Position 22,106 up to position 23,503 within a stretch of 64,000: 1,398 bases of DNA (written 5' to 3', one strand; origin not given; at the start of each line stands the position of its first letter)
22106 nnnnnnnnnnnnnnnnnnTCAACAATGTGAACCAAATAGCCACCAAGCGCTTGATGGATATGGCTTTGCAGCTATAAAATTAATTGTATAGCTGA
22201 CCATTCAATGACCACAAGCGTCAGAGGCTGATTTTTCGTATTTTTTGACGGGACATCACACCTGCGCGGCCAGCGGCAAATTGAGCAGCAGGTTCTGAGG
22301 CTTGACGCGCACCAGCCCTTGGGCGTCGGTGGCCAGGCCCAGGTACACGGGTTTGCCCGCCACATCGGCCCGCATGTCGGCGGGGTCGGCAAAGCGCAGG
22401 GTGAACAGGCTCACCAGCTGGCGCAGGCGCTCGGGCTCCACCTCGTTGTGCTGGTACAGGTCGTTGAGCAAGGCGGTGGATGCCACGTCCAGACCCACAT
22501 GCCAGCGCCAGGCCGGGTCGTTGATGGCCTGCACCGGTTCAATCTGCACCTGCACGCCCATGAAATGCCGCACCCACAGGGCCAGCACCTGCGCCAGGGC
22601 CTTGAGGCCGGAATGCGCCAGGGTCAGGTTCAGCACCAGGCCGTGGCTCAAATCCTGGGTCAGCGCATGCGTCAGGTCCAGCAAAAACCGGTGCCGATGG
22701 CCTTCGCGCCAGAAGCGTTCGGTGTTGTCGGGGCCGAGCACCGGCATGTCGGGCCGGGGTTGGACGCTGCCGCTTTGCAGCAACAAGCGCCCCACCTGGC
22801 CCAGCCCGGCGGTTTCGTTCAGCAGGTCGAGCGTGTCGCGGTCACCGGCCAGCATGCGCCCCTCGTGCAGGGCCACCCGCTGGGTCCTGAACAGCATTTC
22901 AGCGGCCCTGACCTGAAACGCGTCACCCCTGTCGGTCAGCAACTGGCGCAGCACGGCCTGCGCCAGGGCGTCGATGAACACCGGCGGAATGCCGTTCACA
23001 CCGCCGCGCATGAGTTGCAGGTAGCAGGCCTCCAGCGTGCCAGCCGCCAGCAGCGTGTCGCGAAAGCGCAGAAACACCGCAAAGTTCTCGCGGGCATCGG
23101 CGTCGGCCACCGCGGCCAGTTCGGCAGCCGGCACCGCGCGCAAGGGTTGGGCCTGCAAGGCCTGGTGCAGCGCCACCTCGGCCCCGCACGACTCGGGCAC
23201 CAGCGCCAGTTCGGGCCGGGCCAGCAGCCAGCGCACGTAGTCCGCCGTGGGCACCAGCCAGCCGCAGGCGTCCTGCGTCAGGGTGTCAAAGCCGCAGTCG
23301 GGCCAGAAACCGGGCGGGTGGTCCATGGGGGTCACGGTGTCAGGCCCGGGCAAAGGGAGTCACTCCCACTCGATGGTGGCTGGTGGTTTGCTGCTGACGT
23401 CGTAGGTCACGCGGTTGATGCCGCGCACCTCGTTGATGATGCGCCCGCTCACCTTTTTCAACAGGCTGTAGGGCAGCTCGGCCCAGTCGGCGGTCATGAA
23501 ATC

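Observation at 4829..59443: Dispersed AT-rich 51-nt repeat family with a fixed 9-14-8-7-13 block architecture (at least 10 copies in 64 kb)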

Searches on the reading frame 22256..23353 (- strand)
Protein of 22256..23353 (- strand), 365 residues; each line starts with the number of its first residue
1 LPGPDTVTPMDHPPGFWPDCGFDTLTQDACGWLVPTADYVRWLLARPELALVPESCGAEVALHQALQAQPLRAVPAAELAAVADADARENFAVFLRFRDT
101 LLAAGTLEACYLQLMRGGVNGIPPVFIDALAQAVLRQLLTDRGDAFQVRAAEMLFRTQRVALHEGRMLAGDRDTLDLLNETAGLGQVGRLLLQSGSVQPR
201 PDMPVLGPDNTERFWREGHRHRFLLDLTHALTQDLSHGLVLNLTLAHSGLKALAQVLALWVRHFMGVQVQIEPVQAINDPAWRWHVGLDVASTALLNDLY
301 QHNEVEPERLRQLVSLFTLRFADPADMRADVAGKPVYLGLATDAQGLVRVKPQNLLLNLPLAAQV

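Call 17: search_protein_families(library=pfam, proteins=[window:22256-23353:-])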
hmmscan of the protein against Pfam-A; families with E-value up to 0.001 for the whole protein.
window:22256-23353:- (365 aa): 1 family
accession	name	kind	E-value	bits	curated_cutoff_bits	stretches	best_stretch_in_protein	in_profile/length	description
PF19879.4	DUF6352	-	2e-62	211.8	25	1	14-320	2-285/290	Family of unknown function (DUF6352)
